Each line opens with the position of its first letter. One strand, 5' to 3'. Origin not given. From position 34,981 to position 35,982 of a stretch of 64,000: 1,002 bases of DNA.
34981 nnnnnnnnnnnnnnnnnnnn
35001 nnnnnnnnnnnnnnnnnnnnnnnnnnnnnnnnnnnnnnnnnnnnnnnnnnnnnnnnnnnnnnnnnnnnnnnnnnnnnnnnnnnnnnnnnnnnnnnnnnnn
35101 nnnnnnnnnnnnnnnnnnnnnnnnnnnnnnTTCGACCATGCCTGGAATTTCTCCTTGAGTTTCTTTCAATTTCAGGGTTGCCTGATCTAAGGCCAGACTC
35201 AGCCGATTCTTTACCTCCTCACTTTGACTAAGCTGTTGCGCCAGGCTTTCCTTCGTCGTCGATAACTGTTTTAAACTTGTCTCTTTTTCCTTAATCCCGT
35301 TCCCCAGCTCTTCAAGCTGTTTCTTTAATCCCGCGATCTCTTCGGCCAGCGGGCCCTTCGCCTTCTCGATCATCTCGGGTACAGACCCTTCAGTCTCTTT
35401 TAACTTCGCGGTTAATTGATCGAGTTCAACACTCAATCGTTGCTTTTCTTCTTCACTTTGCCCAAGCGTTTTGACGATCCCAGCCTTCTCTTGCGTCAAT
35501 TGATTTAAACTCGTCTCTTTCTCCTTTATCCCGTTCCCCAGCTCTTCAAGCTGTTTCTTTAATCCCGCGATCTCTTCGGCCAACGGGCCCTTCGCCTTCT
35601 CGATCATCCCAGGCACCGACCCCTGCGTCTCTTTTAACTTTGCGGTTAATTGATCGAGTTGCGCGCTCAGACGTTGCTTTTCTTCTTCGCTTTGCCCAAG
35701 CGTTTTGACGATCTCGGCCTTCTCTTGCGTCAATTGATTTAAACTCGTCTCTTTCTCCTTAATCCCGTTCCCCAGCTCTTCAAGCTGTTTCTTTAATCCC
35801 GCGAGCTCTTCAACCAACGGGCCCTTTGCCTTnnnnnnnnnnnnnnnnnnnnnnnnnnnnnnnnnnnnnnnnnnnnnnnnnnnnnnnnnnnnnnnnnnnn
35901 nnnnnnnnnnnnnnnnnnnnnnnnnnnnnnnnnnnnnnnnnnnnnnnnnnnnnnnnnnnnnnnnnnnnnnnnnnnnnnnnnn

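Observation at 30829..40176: Giant 3115-aa secreted, proline-punctuated coiled-coil repeat protein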

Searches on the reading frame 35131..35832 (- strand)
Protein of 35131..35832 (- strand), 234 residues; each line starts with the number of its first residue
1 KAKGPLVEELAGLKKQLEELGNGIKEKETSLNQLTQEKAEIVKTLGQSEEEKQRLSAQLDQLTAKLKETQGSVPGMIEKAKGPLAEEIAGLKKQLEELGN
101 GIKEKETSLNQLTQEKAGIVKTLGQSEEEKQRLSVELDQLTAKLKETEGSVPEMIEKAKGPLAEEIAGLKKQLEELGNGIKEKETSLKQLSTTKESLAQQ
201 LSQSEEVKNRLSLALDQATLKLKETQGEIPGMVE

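Call 54: predict_structure(alignment_id=A2)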
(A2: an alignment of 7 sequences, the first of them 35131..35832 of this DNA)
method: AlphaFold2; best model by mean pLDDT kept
length: 234 residues; sequences in the alignment: 7
mean_pLDDT: 82.9   pTM: 0.32
mean pLDDT of the five models: 82.9, 77.5, 76.2, 60.2, 58.1
residues with pLDDT >= 90: 46; 70-90: 173; 50-70: 12; < 50: 3
segments of 3 or more residues with pLDDT < 50: none
pLDDT, mean of each block of 10 residues (from residue 1): 75 87 91 92 93 93 89 81 83 86 86 86 85 87 81 76 82 85 84 82 80 76 62 45
secondary structure, 60 per line:
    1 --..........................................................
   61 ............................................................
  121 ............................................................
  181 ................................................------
elements in order: H3-228

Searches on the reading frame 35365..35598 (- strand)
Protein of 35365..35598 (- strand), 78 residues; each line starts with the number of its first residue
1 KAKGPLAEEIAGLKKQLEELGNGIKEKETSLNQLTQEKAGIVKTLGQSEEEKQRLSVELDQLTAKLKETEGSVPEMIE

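Call 62: search_protein_representatives(alignment_id=A3)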
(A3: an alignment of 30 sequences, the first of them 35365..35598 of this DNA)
Query: 30 sequences, 78 profile positions. Proteins with E-value up to 0.001 (for the whole library): 1180; up to 1e-10: 98; up to 1e-30: 18. The best 150 are listed.
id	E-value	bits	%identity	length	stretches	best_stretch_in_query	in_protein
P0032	6.5e-177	590.1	-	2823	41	1-77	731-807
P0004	4.1e-150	504.2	-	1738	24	1-77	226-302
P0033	2.7e-140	472.7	-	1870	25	2-77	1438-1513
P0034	9.0e-116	394.2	-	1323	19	2-78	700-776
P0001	1.1e-97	336.2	-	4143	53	1-78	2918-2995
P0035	1.0e-76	269.0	-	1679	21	2-78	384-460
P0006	3.6e-73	257.7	-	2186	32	2-72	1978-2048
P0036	3.2e-65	232.2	-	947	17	1-71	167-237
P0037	1.2e-49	182.3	-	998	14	2-78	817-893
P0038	2.0e-48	178.4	-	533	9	2-77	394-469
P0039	6.8e-48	176.7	-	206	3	1-78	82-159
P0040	1.2e-47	175.8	-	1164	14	1-78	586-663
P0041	6.7e-47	173.5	-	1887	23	2-78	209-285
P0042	3.3e-44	164.8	-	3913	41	1-78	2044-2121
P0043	2.8e-40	152.3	-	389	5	1-78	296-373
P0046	2.6e-31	123.5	-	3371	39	2-70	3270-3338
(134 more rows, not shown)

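Call 71: search_solved_structures(query=A3, max_evalue=1)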
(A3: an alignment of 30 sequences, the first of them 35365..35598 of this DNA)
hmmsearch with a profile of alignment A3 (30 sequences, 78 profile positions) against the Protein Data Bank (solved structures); distinct sequences matched with E-value up to 1: 184 (the best 60 are shown).
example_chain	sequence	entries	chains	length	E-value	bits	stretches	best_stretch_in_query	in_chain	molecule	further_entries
9y6s_4T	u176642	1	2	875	1.2e-06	31.6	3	11-77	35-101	Coiled-coil domain-containing protein 40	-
9tls_A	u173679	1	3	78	2e-06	31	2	31-59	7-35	Sc-apCC-2-KLHL20-3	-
8qox_B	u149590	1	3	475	9.9e-06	28.7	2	4-74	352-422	Conserved membrane protein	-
9tlt_A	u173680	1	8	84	2.5e-05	27.4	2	40-71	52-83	Sc-apCC-2-KLHL20-4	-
5cff_A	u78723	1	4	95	4.3e-05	26.7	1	10-74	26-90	Miranda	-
2xu6_A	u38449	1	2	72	0.00014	25.1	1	5-70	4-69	MDV1 COILED COIL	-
4pxj_A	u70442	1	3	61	0.00024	24.3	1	29-68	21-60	C-Jun-amino-terminal kinase-interacting protein 3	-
8i6o_E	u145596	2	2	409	0.00025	24.2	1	14-73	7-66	Membrane-bound metallopeptidase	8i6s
9tln_A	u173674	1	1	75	0.00033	23.8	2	45-73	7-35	Sc-apCC-2-BCL-xL-2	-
9tlr_A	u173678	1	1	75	0.00066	22.9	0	44-74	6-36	Sc-apCC-2-BCL-xL-11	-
6pfp_A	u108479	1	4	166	0.00091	22.4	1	3-44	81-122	Myosin-7 fused to GP7 and EB1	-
6snz_A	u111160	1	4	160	0.0014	21.8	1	15-68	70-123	Prelamin-A/C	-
8glv_Me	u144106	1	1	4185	0.0019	21.4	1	14-74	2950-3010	AAA+ ATPase domain-containing protein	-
9y6s_9Y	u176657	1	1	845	0.0019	21.4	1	9-75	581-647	Cilia- and flagella-associated protein 58 central coiled coil domain-containing protein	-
3o0z_A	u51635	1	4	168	0.0025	21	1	4-60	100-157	Rho-associated protein kinase 1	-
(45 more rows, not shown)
